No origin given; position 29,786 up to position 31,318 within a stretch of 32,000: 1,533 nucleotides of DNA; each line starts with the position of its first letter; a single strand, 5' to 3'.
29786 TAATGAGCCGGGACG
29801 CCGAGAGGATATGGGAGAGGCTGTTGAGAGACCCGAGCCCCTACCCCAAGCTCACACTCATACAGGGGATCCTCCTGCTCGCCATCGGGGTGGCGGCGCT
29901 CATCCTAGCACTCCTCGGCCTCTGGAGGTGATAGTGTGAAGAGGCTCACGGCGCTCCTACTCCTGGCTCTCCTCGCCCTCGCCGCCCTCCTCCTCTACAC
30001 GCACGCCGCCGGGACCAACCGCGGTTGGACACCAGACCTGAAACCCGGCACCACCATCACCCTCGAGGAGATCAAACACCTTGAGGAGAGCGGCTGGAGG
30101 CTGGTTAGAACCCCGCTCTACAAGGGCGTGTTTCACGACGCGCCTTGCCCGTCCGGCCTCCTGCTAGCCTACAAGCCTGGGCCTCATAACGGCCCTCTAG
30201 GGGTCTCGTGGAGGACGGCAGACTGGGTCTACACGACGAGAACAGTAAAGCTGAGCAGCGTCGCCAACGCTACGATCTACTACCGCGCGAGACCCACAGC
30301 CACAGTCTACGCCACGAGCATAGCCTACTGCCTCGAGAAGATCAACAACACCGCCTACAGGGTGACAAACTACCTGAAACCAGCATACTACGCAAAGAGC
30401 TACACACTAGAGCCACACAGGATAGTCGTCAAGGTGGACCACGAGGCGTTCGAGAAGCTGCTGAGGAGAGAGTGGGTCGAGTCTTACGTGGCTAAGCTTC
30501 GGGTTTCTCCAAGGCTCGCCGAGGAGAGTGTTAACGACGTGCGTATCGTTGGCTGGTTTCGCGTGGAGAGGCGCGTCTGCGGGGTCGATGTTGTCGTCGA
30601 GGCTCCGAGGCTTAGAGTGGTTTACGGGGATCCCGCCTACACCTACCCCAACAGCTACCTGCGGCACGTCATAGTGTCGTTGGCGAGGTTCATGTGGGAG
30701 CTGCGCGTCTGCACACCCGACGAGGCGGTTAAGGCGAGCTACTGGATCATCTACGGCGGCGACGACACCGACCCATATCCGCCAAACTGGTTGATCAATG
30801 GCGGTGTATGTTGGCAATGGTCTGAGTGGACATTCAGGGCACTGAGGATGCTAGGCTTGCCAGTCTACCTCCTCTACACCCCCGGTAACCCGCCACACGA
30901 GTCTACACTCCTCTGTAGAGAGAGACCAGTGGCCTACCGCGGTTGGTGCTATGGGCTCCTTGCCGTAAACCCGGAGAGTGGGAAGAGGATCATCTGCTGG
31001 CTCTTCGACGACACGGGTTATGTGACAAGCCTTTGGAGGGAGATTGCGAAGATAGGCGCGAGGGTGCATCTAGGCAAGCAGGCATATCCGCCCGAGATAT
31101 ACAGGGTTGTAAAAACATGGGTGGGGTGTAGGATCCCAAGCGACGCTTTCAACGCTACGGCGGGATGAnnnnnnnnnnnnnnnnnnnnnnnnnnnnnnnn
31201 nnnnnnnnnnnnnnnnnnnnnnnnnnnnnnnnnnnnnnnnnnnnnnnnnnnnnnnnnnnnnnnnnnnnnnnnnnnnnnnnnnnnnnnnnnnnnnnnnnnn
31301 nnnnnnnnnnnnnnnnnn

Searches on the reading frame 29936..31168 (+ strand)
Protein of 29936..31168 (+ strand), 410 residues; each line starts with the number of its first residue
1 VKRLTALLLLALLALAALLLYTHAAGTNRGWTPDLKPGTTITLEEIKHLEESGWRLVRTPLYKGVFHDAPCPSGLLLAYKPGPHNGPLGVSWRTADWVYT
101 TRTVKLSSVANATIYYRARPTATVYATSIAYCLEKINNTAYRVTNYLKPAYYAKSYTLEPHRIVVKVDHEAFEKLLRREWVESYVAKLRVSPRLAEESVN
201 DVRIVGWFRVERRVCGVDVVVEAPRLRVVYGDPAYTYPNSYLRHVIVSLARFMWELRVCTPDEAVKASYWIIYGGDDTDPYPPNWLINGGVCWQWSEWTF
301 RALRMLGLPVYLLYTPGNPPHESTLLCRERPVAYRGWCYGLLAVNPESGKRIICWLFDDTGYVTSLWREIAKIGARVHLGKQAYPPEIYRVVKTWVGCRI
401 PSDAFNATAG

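Call 10: search_protein_families(library=pfam, proteins=[window:29936-31168:+], max_evalue=0.01)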
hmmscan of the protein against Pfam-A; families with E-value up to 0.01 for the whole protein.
window:29936-31168:+ (410 aa): 0 families

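Call 49: search_protein_families(library=phrogs, proteins=[window:29936-31168:+], max_evalue=0.001)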
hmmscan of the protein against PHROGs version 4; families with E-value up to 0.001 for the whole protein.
window:29936-31168:+ (410 aa): 0 families

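Call 71: search_solved_structures(query=window:29936-31168:+, max_evalue=1)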
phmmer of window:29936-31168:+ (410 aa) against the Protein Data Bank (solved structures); distinct sequences matched with E-value up to 1: 1.
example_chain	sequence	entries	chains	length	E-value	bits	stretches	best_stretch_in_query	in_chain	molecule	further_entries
3t9p_A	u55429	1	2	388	0.39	12.8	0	213-258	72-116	Mandelate racemase/muconate lactonizing enzyme family protein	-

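Call 74: search_protein_families(library=ncbifam, proteins=[window:29936-31168:+], max_evalue=0.01)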
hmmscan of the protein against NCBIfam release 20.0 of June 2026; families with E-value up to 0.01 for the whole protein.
window:29936-31168:+ (410 aa): 0 families

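Call 79: search_protein_representatives(protein=window:29936-31168:+)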
Query: 410 residues. Proteins with E-value up to 0.001 (for the whole library): 7; up to 1e-10: 4; up to 1e-30: 3. The best 7 are listed.
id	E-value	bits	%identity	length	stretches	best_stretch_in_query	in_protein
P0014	2.9e-103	362.6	51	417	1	8-403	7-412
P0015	2.4e-91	323.2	78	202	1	1-188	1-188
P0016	1.8e-77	277.5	47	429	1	6-410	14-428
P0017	5.9e-18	81.4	42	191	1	266-410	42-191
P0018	7.0e-10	54.8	52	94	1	60-139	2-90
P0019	4.4e-05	39.0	53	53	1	7-53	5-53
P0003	1.1e-04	37.6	44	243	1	334-378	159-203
